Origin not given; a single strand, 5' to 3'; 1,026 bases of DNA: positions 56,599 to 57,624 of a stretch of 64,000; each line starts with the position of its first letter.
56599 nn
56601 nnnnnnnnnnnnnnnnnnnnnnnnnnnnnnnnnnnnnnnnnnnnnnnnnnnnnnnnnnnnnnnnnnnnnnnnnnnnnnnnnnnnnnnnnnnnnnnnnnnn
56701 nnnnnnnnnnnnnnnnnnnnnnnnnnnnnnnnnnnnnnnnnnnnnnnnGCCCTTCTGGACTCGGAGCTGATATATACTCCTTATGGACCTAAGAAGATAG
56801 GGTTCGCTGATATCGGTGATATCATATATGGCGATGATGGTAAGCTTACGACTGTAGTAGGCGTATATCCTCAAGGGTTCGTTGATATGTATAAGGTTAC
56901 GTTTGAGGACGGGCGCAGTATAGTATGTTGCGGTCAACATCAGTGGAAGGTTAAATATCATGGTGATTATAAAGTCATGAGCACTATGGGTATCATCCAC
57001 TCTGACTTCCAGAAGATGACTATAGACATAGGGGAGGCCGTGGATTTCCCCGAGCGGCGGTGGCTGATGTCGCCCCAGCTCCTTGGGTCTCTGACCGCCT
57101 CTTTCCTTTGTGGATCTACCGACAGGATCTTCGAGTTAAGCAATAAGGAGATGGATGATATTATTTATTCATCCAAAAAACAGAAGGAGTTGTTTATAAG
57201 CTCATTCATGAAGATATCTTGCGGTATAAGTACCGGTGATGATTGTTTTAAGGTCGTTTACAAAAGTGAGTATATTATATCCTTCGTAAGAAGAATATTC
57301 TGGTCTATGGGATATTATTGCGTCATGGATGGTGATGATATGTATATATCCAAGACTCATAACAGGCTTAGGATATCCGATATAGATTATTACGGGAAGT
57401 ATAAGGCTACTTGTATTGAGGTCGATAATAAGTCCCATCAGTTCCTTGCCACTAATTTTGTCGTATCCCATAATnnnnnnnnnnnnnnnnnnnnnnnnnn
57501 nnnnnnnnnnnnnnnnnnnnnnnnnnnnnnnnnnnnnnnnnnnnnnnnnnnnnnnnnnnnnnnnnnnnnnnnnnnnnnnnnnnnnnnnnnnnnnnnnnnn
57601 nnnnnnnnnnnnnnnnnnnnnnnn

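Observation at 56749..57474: Intein splitting the TerL Walker A loop, with class-3-like (Ala1 / Trp-B12 / Cys-F4) signature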

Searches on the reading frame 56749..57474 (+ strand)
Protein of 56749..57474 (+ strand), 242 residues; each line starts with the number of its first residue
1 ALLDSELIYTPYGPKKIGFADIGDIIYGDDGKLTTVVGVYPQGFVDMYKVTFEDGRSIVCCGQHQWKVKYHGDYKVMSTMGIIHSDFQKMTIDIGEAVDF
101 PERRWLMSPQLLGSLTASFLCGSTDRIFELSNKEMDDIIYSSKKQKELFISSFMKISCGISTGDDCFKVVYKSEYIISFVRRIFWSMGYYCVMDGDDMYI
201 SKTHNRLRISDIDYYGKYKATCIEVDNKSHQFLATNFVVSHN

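Call 3: search_protein_families(library=pfam, proteins=[window:56749-57474:+], max_evalue=1)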
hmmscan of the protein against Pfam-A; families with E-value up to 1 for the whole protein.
window:56749-57474:+ (242 aa): 1 family
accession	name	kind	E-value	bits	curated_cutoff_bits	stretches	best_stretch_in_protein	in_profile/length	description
PF05203.21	Hom_end_hint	-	0.00085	19.8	32.1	1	16-65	17-74/228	Hom_end-associated Hint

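Call 4: search_protein_families(library=phrogs, proteins=[window:56749-57474:+], max_evalue=0.01)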
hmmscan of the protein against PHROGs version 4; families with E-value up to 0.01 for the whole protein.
window:56749-57474:+ (242 aa): 5 families
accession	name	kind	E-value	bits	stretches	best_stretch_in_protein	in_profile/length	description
phrog_50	-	DNA, RNA and nucleotide metabolism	2.6e-10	41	1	8-145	95-236/570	DnaC-like helicase loader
phrog_36964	-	head and packaging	1.1e-09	38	1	3-81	94-179/890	terminase large subunit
phrog_510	-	DNA, RNA and nucleotide metabolism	2.3e-09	37.5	1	15-80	422-492/667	DNA primase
phrog_19299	-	head and packaging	4.6e-09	36.2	1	8-136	39-179/702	terminase large subunit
phrog_15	-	head and packaging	0.0022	17.3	1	8-71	86-150/1330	terminase large subunit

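Call 5: search_protein_families(library=ncbifam, proteins=[window:56749-57474:+], max_evalue=1)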
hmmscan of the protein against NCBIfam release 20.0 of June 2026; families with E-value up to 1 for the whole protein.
window:56749-57474:+ (242 aa): 0 families

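Call 7: search_solved_structures(query=window:56749-57474:+, max_evalue=10, show_alignments=3)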
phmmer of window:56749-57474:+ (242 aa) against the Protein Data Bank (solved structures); distinct sequences matched with E-value up to 10: 5.
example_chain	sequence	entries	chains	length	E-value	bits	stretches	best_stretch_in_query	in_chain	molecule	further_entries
6riz_A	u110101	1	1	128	1.7e-09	40.8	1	7-69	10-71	gp41-1 intein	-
6qaz_A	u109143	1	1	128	1.8e-07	34.1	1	7-68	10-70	cyanophage-like gp41-1 intein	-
6bs8_A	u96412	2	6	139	6.1e-07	32.4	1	8-72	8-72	Replicative DNA helicase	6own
6rix_A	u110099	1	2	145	2.2e-06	30.6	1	9-68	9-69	Replicative DNA helicase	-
6riy_A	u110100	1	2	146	4.4e-06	29.6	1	9-68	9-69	Replicative DNA helicase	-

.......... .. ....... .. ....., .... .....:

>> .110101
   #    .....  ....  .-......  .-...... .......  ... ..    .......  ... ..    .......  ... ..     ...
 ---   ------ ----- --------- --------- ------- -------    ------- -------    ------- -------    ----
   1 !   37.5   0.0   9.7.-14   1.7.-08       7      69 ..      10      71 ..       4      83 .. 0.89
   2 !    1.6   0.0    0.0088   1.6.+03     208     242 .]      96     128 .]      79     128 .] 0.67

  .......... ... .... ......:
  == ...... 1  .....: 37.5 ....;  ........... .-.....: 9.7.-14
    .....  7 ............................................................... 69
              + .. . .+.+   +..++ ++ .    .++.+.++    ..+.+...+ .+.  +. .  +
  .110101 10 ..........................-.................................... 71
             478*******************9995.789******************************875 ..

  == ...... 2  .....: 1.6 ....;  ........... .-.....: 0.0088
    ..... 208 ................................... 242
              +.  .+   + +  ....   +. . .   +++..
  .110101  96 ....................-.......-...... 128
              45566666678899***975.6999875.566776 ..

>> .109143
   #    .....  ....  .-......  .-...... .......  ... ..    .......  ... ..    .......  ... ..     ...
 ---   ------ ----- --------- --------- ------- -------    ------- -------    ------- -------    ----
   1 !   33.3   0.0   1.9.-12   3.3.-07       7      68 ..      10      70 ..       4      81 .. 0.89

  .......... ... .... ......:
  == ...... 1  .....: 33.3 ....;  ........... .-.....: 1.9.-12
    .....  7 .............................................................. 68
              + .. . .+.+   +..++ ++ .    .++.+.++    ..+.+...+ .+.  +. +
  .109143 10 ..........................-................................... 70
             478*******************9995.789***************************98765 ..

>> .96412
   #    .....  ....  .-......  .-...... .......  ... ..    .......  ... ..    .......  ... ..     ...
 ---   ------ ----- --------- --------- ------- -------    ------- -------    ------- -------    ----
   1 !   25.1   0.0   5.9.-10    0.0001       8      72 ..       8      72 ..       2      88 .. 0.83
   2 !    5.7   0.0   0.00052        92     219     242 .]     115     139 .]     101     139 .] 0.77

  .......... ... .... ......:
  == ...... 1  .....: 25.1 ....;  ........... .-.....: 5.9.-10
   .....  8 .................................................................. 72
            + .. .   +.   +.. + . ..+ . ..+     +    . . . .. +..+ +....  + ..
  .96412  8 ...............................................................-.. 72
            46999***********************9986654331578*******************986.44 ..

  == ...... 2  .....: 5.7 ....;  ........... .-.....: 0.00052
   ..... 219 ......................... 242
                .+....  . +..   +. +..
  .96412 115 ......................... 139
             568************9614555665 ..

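Call 20: search_protein_representatives(protein=window:56749-57474:+)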
Query: 242 residues. Proteins with E-value up to 0.001 (for the whole library): 7867; up to 1e-10: 1770; up to 1e-30: 21. The best 150 are listed.
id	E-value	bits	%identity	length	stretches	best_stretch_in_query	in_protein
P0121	4.9e-157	537.1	97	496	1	1-242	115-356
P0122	3.9e-63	229.6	46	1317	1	1-242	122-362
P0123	4.1e-56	206.6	42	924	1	1-242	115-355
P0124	4.6e-56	206.4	41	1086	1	1-242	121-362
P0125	9.2e-50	185.8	42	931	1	1-242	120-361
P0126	1.3e-46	175.5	40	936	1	1-242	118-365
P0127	9.7e-46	172.6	40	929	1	1-242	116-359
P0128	1.2e-45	172.3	84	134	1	112-206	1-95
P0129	2.7e-38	148.2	50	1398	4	15-75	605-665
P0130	5.0e-38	147.4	33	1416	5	5-195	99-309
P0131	1.5e-37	145.8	96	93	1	75-147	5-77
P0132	2.3e-36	141.9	35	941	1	1-242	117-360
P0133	6.0e-36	140.6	47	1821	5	20-69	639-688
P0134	2.2e-35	138.7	32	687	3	4-242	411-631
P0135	5.0e-35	137.5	37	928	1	1-242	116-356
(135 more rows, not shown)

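Call 28: search_protein_families(library=pfam, alignment_id=A3, max_evalue=0.1)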
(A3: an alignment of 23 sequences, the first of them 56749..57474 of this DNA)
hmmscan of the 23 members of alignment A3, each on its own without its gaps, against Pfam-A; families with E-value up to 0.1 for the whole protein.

A. member 1, window:56749-57474:+ (242 aa): 1 family
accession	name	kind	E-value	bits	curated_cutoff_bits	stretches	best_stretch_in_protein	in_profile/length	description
PF05203.21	Hom_end_hint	-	0.00085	19.8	32.1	1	16-65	17-74/228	Hom_end-associated Hint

B. families by the number of members that match (of 23 scanned): 20 families
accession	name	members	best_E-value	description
PF05203.21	Hom_end_hint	12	3.8e-06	Hom_end-associated Hint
PF14890.11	Intein_splicing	7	5.8e-08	Intein splicing domain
PF05204.19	Hom_end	3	2.1e-05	Homing endonuclease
PF14528.11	LAGLIDADG_3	3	0.00082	LAGLIDADG-like domain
PF13403.11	Hint_2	3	0.03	Hint domain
PF05593.20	RHS_repeat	1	0.0061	RHS Repeat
PF05211.17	NLBH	1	0.018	Neuraminyllactose-binding hemagglutinin precursor (NLBH)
PF00166.26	Cpn10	1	0.026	Chaperonin 10 Kd subunit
PF21050.3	ARMC9_ARM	1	0.026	LisH domain-containing protein ARMC9, ARM repeats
PF20423.3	AceK_regulatory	1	0.03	Isocitrate dehydrogenase kinase/phosphatase (AceK), regulatory domain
PF17833.7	pre-PUA_NIP7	1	0.035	NIP7/UPF0113, pre-PUA domain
PF16589.12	BRCT_2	1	0.038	BRCT domain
PF21481.3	DIKK1-2-4_C-subdom1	1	0.048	Dickkopf-related protein 1/2/4, C-terminal subdomain 1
PF08404.15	Baculo_p74_N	1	0.057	Baculoviridae P74 N-terminal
PF21825.2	crAss001_48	1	0.061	crAss001_48 related protein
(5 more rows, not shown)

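Call 37: predict_structure(alignment_id=A3)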
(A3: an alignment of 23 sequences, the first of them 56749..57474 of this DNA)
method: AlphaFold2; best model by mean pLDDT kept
length: 242 residues; sequences in the alignment: 23
mean_pLDDT: 95.5   pTM: 0.91
mean pLDDT of the five models: 95.5, 95.2, 94.7, 94.7, 94.5
residues with pLDDT >= 90: 223; 70-90: 19; 50-70: 0; < 50: 0
segments of 3 or more residues with pLDDT < 50: none
pLDDT, mean of each block of 10 residues (from residue 1): 98 97 98 98 98 98 97 96 96 97 92 95 84 93 97 94 93 93 98 97 96 98 97 97 81
secondary structure, 60 per line:
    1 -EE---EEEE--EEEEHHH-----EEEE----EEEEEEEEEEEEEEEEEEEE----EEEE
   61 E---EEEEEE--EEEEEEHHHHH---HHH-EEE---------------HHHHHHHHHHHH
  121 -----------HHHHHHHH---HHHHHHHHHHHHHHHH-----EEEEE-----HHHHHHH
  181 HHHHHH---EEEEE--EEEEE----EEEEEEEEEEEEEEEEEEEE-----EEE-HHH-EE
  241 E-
elements in order: E7-10 E13-16 E25-28 E33-52 E57-61 E65-70 E73-78 H79-83 E91-93 H109-120 H132-139 H143-158 E164-168 H174-186 E190-194 E197-201 E206-225 E231-233 E239-241

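Call 40: fold_search(model_id=the predicted structure, library=pdb)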
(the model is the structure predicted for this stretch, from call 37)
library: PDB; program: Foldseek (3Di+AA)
matches with E <= 10: 259; with E <= 0.001: 57
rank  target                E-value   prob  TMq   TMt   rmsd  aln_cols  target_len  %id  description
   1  1dfa                  1.1e-09  1.00  0.73  0.46   7.5       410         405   11  CRYSTAL STRUCTURE OF PI-SCEI IN C2 SPACE GROUP (released 1999-12-08)
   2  7qsu                  1.7e-09  1.00  0.64  0.45   6.9       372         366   13  Crystal structure of homing endonuclease-associated TliVMA intein (C1A, d333-339) (released 2022-03-30)
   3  6rix_B                2.2e-09  1.00  0.45  0.81   9.6       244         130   17  Crystal structure of MchDnaB-1 intein (released 2020-05-13)
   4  6bs8_B                3.1e-09  1.00  0.44  0.81   9.3       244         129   18  The class 3 DnaB intein from Mycobacterium smegmatis (released 2018-11-21)
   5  6riy_A                5.0e-09  1.00  0.44  0.80   9.4       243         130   16  Crystal structure of MchDnaB-1 intein (N145AA) (released 2020-05-13)
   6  7qst                  5.9e-09  1.00  0.63  0.44   7.0       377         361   13  Crystal structure of homing endonuclease-associated PhoVMA intein (C1A) (released 2022-03-30)
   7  6rix_A                1.3e-08  1.00  0.44  0.79   9.7       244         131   17  Crystal structure of MchDnaB-1 intein (released 2020-05-13)
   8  1vde_B                1.5e-08  1.00  0.60  0.37  10.8       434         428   10  PI-SCEI, A HOMING ENDONUCLEASE WITH PROTEIN SPLICING ACTIVITY (released 1998-04-08)
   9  1ef0_B                1.6e-08  1.00  0.66  0.43  10.3       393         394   11  CRYSTAL STRUCTURE OF PI-SCEI MINIPRECURSOR (released 2000-06-07)
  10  1lws_A                1.7e-08  1.00  0.67  0.41   7.8       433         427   11  Crystal structure of the intein homing endonuclease PI-SceI bound to its recognition sequence (released 2002-09-27)
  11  1lwt_A                1.8e-08  1.00  0.61  0.35  10.4       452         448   10  Crystal structure of the intein homing endonuclease PI-SceI bound to its substrate DNA (Ca2+ free) (released 2002-09-27)
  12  6bs8_C                2.2e-08  1.00  0.44  0.83   9.7       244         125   18  The class 3 DnaB intein from Mycobacterium smegmatis (released 2018-11-21)
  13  6bs8_A                2.4e-08  1.00  0.44  0.82   9.5       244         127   18  The class 3 DnaB intein from Mycobacterium smegmatis (released 2018-11-21)
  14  6riy_B                2.4e-08  1.00  0.43  0.78  10.4       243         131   17  Crystal structure of MchDnaB-1 intein (N145AA) (released 2020-05-13)
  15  1um2_A                2.6e-08  1.00  0.71  0.44   7.6       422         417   10  Crystal Structure of the Vma1-Derived Endonuclease with the Ligated Extein Segment (released 2004-09-22)
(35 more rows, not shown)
